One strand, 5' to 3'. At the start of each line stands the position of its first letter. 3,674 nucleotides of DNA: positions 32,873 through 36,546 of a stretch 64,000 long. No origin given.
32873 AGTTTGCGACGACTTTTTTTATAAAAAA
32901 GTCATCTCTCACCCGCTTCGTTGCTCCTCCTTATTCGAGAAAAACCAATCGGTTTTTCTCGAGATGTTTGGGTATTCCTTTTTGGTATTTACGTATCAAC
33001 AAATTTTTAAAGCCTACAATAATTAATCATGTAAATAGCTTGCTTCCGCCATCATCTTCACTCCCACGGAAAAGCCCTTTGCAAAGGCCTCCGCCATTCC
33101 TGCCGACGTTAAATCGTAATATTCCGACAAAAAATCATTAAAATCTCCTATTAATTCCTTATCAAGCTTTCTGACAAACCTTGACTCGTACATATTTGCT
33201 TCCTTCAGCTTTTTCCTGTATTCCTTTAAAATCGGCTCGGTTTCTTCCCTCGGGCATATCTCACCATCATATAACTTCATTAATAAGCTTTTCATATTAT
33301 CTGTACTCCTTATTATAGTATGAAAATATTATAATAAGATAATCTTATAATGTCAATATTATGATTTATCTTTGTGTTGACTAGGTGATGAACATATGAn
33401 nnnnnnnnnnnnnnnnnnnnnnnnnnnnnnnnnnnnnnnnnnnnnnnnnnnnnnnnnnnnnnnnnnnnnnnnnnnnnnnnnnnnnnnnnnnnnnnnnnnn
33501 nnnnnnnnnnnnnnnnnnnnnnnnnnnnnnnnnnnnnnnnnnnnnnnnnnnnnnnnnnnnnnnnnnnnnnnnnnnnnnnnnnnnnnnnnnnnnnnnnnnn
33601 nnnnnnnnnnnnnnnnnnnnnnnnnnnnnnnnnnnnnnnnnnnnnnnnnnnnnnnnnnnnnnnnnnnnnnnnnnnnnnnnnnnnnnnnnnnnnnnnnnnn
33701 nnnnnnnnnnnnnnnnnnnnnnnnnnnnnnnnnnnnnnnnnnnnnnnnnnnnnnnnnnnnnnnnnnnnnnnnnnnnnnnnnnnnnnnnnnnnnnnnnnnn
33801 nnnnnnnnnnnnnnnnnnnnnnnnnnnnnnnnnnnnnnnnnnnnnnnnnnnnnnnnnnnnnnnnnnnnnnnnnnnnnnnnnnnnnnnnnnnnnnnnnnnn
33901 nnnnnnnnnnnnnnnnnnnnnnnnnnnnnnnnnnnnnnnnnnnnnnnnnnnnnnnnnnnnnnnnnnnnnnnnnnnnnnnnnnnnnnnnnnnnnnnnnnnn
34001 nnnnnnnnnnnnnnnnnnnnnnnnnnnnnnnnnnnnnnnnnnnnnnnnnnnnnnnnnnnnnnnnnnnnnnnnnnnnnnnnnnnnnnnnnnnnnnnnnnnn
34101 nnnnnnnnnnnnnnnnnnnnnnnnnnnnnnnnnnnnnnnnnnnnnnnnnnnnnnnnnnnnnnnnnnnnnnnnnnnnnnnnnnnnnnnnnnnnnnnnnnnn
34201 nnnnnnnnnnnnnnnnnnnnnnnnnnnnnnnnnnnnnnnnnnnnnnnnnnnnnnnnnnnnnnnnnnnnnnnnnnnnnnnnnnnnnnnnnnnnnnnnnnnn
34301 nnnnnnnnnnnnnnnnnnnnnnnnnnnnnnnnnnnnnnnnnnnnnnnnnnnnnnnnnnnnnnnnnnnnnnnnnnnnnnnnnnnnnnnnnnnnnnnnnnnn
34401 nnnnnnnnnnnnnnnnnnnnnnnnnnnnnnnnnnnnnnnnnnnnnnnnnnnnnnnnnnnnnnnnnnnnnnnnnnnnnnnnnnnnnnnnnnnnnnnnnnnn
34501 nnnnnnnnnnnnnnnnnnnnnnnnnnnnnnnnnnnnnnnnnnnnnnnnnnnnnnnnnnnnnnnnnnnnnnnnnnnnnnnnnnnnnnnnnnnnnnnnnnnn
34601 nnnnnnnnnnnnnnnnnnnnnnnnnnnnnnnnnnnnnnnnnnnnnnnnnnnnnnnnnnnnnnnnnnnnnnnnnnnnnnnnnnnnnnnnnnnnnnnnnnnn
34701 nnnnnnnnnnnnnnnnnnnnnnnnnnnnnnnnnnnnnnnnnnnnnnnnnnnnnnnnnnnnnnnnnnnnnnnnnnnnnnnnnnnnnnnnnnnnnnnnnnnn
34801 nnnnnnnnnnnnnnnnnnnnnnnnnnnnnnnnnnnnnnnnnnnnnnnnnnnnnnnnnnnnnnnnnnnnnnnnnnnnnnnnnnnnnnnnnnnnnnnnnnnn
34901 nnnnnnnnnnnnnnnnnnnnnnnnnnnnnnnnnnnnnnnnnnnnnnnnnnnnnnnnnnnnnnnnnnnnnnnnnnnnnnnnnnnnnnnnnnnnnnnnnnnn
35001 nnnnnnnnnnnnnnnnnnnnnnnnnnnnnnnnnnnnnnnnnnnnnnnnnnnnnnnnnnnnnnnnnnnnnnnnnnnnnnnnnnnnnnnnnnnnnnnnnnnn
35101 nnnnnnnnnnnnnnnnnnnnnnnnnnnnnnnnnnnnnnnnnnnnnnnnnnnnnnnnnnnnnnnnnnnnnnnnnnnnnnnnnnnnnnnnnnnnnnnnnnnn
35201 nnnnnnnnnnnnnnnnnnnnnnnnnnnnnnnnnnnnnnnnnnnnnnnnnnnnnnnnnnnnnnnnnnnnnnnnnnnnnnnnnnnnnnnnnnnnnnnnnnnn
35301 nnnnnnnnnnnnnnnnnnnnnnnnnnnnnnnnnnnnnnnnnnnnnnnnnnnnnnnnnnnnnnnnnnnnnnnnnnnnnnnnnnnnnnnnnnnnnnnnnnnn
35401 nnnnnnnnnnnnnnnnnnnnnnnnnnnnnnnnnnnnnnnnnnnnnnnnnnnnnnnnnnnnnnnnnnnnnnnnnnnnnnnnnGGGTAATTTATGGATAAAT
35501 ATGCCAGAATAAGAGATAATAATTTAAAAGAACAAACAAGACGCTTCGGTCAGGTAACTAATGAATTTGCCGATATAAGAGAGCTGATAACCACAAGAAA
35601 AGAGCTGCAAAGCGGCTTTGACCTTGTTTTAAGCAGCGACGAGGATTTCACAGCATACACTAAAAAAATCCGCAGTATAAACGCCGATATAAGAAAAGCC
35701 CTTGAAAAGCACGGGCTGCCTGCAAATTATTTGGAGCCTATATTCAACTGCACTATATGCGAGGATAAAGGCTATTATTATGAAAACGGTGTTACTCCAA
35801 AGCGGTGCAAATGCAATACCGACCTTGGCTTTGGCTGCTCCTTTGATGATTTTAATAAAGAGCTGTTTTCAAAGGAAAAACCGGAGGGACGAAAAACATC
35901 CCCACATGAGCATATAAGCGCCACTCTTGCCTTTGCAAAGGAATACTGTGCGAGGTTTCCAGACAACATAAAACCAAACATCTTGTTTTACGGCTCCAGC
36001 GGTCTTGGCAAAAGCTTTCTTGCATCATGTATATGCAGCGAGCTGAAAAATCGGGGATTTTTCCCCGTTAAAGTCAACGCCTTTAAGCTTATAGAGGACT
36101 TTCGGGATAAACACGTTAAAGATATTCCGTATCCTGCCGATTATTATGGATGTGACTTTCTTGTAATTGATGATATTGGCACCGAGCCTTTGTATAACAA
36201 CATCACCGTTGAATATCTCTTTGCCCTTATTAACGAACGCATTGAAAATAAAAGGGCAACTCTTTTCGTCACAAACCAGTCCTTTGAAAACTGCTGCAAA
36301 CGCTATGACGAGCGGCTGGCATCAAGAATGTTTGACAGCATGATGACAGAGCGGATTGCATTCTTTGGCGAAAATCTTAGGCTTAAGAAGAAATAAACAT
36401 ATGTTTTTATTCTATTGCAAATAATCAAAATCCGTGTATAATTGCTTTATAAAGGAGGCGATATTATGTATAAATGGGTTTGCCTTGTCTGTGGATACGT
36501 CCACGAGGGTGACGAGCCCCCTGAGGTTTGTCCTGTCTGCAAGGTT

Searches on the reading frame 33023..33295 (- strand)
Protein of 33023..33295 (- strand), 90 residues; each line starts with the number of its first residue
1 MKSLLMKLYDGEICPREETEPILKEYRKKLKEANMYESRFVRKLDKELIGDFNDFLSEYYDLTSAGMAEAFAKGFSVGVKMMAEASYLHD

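Call 65: search_protein_families(library=pfam, proteins=[window:33023-33295:-], max_evalue=0.001)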
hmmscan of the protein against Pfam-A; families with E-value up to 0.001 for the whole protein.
window:33023-33295:- (90 aa): 1 family
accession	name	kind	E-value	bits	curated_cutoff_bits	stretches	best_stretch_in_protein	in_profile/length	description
PF20648.2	DUF6809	-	1.9e-18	67.5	27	1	1-85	1-85/85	Family of unknown function (DUF6809)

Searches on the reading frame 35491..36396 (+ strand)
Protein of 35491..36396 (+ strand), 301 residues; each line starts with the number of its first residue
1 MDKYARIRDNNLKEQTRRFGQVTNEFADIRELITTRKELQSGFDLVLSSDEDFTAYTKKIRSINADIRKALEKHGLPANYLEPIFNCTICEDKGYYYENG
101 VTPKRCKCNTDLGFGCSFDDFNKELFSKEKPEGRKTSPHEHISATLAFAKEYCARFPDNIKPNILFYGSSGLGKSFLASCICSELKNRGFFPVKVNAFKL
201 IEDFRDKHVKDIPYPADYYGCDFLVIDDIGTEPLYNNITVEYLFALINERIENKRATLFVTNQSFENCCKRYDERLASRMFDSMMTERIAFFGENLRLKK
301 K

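Call 11: find_encoding_contigs(protein=window:35491-36396:+, flank=10000, max_places=6)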
Protein window:35491-36396:+ (301 aa): 18 contigs read that carry it; 6 places shown.
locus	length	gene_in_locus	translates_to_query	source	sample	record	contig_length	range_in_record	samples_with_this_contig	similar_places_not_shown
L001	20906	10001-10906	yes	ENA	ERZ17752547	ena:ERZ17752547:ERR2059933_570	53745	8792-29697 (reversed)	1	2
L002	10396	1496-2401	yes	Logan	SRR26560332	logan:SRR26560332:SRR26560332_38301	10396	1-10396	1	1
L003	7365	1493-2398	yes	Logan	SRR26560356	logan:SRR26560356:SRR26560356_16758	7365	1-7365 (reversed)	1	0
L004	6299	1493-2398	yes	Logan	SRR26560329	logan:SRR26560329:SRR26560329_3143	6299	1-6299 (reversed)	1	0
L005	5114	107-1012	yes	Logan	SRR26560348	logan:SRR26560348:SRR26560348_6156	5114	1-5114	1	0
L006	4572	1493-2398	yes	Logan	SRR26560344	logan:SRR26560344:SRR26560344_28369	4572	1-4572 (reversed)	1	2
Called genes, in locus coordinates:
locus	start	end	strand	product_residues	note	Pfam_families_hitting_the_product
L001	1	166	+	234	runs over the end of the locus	PF00528:BPD_transp_1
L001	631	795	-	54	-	PF07561:DUF1540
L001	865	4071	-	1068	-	PF00580:UvrD-helicase, PF01443:Viral_helicase1 (faint), PF13245:AAA_19, PF13361:UvrD_C, PF13538:UvrD_C_2 (faint), PF12705:PDDEXK_1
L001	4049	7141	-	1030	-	PF21445:ADDB_N, PF12705:PDDEXK_1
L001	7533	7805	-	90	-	PF20648:DUF6809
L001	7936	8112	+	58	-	-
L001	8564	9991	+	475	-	PF07261:DnaB_2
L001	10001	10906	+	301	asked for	PF00308:Bac_DnaA (weak), PF01695:IstB_IS21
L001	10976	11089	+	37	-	PF21349:RUBY_RBDX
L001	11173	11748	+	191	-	PF07670:Gate (weak)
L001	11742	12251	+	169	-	PF07670:Gate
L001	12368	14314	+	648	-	PF00133:tRNA-synt_1, PF01406:tRNA-synt_1e (weak), PF09334:tRNA-synt_1g, PF00133:tRNA-synt_1, PF08264:Anticodon_1, PF19303:Anticodon_3 (weak), PF01588:tRNA_bind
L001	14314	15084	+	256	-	PF01026:TatD_DNase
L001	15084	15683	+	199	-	PF04055:Radical_SAM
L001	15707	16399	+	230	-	PF02475:TRM5-TYW2_MTfase (weak), PF05175:MTS, PF06325:PrmA, PF13489:Methyltransf_23 (weak), PF13649:Methyltransf_25, PF13847:Methyltransf_31, PF08241:Methyltransf_11, PF01170:UPF0020, +2 more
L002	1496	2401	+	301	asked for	PF00308:Bac_DnaA (weak), PF01695:IstB_IS21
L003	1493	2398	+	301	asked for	PF00308:Bac_DnaA (weak), PF01695:IstB_IS21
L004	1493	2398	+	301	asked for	PF00308:Bac_DnaA (weak), PF01695:IstB_IS21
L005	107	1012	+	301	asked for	PF00308:Bac_DnaA (weak), PF01695:IstB_IS21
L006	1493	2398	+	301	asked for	PF00308:Bac_DnaA (weak), PF01695:IstB_IS21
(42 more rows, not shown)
